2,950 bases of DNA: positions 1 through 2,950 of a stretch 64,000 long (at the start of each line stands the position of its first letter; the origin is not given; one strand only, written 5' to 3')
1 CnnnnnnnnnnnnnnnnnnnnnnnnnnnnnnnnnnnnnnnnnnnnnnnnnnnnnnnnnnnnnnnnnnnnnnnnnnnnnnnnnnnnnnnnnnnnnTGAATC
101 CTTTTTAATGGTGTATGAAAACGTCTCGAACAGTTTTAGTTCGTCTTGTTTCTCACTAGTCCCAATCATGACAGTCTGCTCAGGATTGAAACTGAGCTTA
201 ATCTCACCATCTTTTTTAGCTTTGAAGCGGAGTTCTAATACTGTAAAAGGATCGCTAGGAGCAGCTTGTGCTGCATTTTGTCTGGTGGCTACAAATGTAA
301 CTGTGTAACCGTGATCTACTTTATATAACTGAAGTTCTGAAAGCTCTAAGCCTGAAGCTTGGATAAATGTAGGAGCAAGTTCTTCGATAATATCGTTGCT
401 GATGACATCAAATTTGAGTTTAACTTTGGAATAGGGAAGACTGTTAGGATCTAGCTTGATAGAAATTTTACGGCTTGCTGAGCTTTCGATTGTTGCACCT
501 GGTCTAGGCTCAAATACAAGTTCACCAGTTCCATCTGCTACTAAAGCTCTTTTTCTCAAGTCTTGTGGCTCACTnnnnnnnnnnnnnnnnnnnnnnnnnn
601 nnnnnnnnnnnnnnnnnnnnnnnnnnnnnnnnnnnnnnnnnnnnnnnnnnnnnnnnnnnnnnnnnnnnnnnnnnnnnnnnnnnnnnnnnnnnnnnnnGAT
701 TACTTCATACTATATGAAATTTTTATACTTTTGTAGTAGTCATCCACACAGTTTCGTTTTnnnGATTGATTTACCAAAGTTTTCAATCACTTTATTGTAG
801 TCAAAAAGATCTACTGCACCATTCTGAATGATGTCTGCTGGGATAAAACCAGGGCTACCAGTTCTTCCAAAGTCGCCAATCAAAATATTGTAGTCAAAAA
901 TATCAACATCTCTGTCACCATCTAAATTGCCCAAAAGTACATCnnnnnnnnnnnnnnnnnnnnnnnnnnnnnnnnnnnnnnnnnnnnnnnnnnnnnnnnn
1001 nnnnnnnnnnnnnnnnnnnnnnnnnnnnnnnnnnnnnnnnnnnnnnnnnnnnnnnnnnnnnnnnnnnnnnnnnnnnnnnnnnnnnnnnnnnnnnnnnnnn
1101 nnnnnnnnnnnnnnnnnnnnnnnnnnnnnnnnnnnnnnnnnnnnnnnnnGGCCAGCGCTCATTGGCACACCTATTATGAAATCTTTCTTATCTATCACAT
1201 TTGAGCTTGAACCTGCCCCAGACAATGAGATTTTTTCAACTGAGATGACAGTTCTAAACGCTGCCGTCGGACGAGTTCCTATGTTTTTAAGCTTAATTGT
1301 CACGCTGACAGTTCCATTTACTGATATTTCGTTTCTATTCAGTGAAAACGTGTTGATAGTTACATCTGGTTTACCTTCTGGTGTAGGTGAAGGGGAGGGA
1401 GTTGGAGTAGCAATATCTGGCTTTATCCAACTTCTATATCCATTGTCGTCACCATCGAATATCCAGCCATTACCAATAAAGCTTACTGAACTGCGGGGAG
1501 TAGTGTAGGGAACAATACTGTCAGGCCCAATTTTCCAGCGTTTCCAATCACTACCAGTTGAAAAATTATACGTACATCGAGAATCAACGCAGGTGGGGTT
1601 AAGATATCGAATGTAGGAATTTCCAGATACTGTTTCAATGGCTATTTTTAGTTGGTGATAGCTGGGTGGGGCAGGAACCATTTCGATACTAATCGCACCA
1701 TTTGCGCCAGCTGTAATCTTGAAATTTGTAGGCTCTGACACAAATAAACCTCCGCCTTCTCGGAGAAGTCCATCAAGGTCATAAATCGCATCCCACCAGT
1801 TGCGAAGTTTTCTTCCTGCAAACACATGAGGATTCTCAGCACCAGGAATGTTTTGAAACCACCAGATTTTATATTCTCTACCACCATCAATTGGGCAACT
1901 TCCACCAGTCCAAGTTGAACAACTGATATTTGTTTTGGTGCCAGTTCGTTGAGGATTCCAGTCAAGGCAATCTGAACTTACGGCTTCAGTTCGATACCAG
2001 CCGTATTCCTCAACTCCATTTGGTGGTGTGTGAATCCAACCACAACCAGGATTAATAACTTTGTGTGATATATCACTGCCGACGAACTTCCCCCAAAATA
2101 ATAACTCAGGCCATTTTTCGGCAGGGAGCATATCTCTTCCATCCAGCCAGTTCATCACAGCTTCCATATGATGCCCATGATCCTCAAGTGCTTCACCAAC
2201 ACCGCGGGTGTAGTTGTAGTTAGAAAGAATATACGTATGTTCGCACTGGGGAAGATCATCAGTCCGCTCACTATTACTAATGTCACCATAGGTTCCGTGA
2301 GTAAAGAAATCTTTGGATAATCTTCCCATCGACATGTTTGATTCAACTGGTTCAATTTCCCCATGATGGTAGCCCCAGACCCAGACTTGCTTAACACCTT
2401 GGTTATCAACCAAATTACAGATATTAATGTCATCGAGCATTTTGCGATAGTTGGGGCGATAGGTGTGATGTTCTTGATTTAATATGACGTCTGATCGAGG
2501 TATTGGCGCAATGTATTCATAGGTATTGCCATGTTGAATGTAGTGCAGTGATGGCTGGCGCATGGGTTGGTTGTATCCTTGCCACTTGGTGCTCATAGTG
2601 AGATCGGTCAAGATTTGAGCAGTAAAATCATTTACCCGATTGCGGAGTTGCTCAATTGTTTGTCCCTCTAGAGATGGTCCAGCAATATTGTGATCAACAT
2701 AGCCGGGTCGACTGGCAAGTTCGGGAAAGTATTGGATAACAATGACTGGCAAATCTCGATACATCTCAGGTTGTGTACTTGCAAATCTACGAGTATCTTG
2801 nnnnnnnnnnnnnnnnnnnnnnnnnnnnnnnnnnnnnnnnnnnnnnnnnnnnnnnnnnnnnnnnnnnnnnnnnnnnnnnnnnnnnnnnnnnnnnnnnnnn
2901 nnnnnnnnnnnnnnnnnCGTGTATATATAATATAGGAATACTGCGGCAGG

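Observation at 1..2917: Putative cohesin-dockerin surface-display module: a membrane-anchored cohesin-like protein next to a dockerin-tagged secreted protein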

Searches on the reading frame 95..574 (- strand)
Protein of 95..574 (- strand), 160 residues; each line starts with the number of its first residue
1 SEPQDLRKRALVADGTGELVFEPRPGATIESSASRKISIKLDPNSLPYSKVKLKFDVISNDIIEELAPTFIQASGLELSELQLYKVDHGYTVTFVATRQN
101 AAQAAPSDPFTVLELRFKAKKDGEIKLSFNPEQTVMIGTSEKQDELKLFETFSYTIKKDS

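Call 31: search_solved_structures(query=A2, max_evalue=10, show_alignments=3)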
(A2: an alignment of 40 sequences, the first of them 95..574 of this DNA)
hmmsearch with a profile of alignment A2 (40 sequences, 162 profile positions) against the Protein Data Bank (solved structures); distinct sequences matched with E-value up to 10: 2.
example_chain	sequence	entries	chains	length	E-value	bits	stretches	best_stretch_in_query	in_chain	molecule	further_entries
4ec6_A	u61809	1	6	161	0.025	17.6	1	65-93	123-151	Putative uncharacterized protein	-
9fhl_A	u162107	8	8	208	0.36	13.8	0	15-69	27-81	Small ribosomal subunit protein eS1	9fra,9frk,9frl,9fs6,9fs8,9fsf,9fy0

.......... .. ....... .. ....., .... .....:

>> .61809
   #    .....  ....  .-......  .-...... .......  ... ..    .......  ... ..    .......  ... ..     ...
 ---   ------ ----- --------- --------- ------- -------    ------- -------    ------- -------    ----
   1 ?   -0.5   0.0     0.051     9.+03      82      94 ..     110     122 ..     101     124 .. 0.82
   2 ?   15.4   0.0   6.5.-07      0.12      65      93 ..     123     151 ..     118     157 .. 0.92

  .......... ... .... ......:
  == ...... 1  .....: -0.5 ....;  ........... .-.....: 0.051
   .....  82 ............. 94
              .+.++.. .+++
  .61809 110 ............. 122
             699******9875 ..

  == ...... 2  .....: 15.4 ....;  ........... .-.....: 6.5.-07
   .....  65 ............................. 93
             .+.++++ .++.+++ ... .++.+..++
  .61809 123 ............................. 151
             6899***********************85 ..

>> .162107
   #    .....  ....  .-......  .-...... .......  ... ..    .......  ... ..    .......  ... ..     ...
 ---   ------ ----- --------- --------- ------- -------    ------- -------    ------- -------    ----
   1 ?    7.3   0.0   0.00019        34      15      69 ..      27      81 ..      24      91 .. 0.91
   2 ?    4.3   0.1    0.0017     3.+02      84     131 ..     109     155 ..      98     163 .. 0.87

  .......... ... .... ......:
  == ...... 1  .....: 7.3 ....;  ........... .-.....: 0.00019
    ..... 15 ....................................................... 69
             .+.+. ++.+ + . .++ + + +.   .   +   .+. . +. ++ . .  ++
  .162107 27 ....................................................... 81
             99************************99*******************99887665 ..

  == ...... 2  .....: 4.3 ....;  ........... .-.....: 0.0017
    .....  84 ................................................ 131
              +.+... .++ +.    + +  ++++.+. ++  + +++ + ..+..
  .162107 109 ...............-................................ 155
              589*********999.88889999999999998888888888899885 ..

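Call 39: predict_structure(alignment_id=A2)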
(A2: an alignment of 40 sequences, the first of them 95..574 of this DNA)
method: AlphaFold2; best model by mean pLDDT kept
length: 160 residues; sequences in the alignment: 40
mean_pLDDT: 90.5   pTM: 0.84
mean pLDDT of the five models: 90.5, 89.6, 89.6, 89.6, 87.5
residues with pLDDT >= 90: 116; 70-90: 31; 50-70: 9; < 50: 4
segments of 3 or more residues with pLDDT < 50: 8-10
pLDDT, mean of each block of 10 residues (from residue 1): 50 82 96 92 93 98 96 97 98 96 89 97 97 91 85 92
secondary structure, 60 per line:
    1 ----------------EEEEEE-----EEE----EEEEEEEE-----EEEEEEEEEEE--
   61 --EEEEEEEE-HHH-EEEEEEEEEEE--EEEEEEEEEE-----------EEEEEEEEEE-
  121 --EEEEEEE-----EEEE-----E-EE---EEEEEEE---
elements in order: E17-22 E28-30 E35-42 E48-58 E63-70 E76-86 E89-98 E110-119 E123-129 E135-138 E151-157

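Call 42: fold_search(model_id=the predicted structure, library=pdb)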
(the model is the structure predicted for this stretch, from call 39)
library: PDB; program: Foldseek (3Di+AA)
matches with E <= 10: 1870; with E <= 0.001: 68
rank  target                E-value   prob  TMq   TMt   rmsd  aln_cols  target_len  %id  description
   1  6kg8_MODEL_1_A        1.5e-07  1.00  0.61  0.63   4.3       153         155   12  Solution structure of CaCohA2 from Clostridium acetobutylicum (released 2020-07-08)
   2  6kgf_C                2.8e-07  1.00  0.59  0.63   4.7       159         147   12  Crystal structure of CaDoc0917(R16D)-CaCohA2 complex at pH 8.2 (released 2020-07-08)
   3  6kge_A                3.5e-07  1.00  0.58  0.64   4.5       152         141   10  Crystal structure of CaDoc0917(R16D)-CaCohA2 complex at pH 5.5 (released 2020-07-08)
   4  6kgd_A                4.4e-07  1.00  0.60  0.65   4.6       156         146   12  Crystal structure of CaDoc0917(R49D)-CaCohA2 complex at pH 8.0 (released 2020-07-08)
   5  6kgc_A                8.2e-07  1.00  0.60  0.65   4.4       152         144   11  Crystal structure of CaDoc0917(R49D)-CaCohA2 complex at pH 5.4 (released 2020-07-08)
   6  6kgf_A                9.7e-07  1.00  0.58  0.64   4.6       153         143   10  Crystal structure of CaDoc0917(R16D)-CaCohA2 complex at pH 8.2 (released 2020-07-08)
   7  4dh2_C                1.9e-06  1.00  0.60  0.61   4.3       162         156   10  Crystal structure of Coh-OlpC(Cthe_0452)-Doc435(Cthe_0435) complex: A novel type I Cohesin-Dockerin complex from Clost (released 2012-11-28)
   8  4n2o_A                3.5e-06  1.00  0.56  0.47   5.8       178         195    8  Structure of a novel autonomous cohesin protein from Ruminococcus flavefaciens (released 2013-12-18)
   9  4n2o_G                5.5e-06  1.00  0.56  0.48   5.8       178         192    8  Structure of a novel autonomous cohesin protein from Ruminococcus flavefaciens (released 2013-12-18)
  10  4ums                  5.5e-06  1.00  0.53  0.55   7.5       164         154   13  The crystal structure of the seventh ScaB type I cohesin from Pseudobacteroides cellulosolvens (released 2015-05-06)
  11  4dh2_A                7.7e-06  1.00  0.58  0.59   4.8       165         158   12  Crystal structure of Coh-OlpC(Cthe_0452)-Doc435(Cthe_0435) complex: A novel type I Cohesin-Dockerin complex from Clost (released 2012-11-28)
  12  4n2o_H                8.1e-06  1.00  0.56  0.48   5.9       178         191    8  Structure of a novel autonomous cohesin protein from Ruminococcus flavefaciens (released 2013-12-18)
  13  4n2o_B                8.6e-06  1.00  0.56  0.48   5.8       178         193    8  Structure of a novel autonomous cohesin protein from Ruminococcus flavefaciens (released 2013-12-18)
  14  2ccl_A                8.6e-06  1.00  0.56  0.60   4.8       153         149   10  THE S45A, T46A MUTANT OF THE TYPE I COHESIN-DOCKERIN COMPLEX FROM THE CELLULOSOME OF CLOSTRIDIUM THERMOCELLUM (released 2007-02-13)
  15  5n5p_A                8.6e-06  1.00  0.53  0.59   5.2       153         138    8  Crystal structure of Ruminococcus flavefaciens' type III complex containing the fifth cohesin from scaffoldin B and th (released 2018-02-28)
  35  2jh2_A                3.3e-05  1.00  0.56  0.65   4.1       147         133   12  X-ray crystal structure of a cohesin-like module from Clostridium perfringens (released 2007-11-06)
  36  2vo8                  3.5e-05  1.00  0.60  0.69   3.9       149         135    9  Cohesin module from Clostridium perfringens ATCC13124 family 33 glycoside hydrolase. (released 2008-09-02)
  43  2jh2_B                5.4e-05  1.00  0.52  0.60   5.6       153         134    8  X-ray crystal structure of a cohesin-like module from Clostridium perfringens (released 2007-11-06)
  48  2xdh                  1.3e-04  1.00  0.53  0.60   5.5       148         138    9  Non-cellulosomal cohesin from the hyperthermophilic archaeon Archaeoglobus fulgidus (released 2010-05-26)
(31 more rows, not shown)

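Call 72: find_homologous_proteins(query=A2, max_evalue=0.001)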
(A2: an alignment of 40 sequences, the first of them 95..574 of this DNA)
Query A2 (40 sequences): 4367 candidates shared short words with the query, none scored E <= 0.001.

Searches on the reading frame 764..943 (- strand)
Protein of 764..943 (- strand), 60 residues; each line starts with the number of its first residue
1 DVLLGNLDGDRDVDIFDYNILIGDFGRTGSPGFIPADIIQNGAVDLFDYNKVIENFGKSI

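Call 7: search_protein_families(library=pfam, proteins=[window:764-943:-], max_evalue=10)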
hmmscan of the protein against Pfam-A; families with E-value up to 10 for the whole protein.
seq(60 aa): 0 families

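Call 38: search_solved_structures(query=A3, max_evalue=1, show_alignments=2)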
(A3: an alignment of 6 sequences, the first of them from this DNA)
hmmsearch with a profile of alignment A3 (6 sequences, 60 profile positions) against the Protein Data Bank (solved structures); distinct sequences matched with E-value up to 1: 19.
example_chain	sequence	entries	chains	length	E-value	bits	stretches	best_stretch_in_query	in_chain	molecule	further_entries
4wsl_A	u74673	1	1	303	1.3e-05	27.9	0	17-30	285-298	Pentatricopeptide repeat protein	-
2y3n_B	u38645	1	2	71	0.00011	25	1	2-59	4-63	CELLULOSOMAL FAMILY-48 PROCESSIVE GLYCOSIDE HYDROLASE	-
5lxv_B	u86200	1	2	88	0.00013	24.7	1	2-46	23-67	Carbohydrate-binding protein WP_009985128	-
4pjr_A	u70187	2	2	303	0.00036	23.3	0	14-29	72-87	Pentatricopeptide repeat protein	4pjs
5orq_A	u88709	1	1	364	0.00098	21.9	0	14-29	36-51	cPPR-Telo1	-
5orm_A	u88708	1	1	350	0.0043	19.9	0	14-29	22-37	cPPR-Telo1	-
2jnk_A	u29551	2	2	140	0.0068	19.2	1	3-49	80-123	Hyalurononglucosaminidase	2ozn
8r5o_G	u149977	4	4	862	0.025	17.4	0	14-59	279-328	PAP2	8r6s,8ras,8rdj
4m59_A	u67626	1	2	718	0.028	17.2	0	17-30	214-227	Chloroplast pentatricopeptide repeat protein 10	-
4m57_A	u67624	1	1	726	0.031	17.1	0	17-30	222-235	Chloroplast pentatricopeptide repeat protein 10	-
4oe1_A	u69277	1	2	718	0.033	17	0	18-30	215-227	Chloroplast pentatricopeptide repeat protein 10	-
8x39_A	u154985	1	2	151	0.07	16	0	2-51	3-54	Serine protease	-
8x3a_A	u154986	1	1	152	0.072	15.9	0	2-51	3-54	Serine protease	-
8g2z_1B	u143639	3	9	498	0.3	13.9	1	26-58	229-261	RIB57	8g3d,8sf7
5k39_B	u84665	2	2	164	0.48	13.3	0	10-57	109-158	Dockerin module from a protein of unknown function | Ig domain protein group 2 domain protein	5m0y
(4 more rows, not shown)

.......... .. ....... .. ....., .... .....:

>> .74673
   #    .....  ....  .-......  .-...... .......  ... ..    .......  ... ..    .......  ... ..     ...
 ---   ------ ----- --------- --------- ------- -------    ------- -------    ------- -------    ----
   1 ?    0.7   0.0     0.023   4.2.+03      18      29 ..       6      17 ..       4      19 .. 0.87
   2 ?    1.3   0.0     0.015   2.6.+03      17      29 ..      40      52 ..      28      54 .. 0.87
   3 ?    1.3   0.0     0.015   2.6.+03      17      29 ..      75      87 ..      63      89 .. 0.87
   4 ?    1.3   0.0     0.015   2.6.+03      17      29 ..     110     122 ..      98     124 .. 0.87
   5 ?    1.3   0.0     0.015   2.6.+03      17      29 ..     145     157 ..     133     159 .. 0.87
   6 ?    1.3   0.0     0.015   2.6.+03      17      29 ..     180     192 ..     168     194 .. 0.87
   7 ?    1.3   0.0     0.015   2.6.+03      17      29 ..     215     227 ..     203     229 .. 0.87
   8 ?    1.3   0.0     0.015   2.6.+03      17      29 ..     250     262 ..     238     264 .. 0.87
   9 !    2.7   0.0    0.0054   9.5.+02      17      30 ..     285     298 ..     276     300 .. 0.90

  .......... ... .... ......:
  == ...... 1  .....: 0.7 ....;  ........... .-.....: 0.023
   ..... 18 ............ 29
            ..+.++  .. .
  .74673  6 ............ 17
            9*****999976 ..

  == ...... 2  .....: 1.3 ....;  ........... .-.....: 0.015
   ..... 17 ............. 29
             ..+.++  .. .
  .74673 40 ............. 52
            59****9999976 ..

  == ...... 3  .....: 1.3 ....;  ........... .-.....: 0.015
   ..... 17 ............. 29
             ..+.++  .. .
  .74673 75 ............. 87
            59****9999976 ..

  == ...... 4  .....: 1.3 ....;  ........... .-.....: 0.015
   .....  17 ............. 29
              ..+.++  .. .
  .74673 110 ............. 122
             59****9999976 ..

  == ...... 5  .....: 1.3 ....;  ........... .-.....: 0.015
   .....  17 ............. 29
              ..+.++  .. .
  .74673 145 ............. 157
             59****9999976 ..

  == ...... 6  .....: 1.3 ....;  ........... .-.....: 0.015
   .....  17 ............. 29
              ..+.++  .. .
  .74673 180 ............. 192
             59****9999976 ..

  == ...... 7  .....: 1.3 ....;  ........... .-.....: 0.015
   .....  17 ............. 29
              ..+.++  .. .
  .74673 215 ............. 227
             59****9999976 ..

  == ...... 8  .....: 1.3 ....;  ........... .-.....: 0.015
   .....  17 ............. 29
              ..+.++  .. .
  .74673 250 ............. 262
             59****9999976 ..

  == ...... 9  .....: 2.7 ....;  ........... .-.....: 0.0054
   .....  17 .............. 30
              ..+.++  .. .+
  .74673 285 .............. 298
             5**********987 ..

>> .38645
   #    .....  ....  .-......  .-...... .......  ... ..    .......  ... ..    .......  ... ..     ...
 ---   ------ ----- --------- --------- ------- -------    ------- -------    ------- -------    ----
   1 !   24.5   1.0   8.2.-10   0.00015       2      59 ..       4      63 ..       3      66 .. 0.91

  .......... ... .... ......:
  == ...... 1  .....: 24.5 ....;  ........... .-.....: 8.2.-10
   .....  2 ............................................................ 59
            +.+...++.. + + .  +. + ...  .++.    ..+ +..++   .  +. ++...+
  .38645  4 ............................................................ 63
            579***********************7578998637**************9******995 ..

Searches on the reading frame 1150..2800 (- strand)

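Call 7: search_protein_families(library=pfam, proteins=[window:1150-2800:-], max_evalue=10)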
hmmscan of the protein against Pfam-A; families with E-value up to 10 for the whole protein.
window:1150-2800:- (550 aa): 1 family
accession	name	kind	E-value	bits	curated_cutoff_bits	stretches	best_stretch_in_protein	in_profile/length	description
PF07705.17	CARDB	-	0.055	14.1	22.7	1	477-525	1-48/101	CARDB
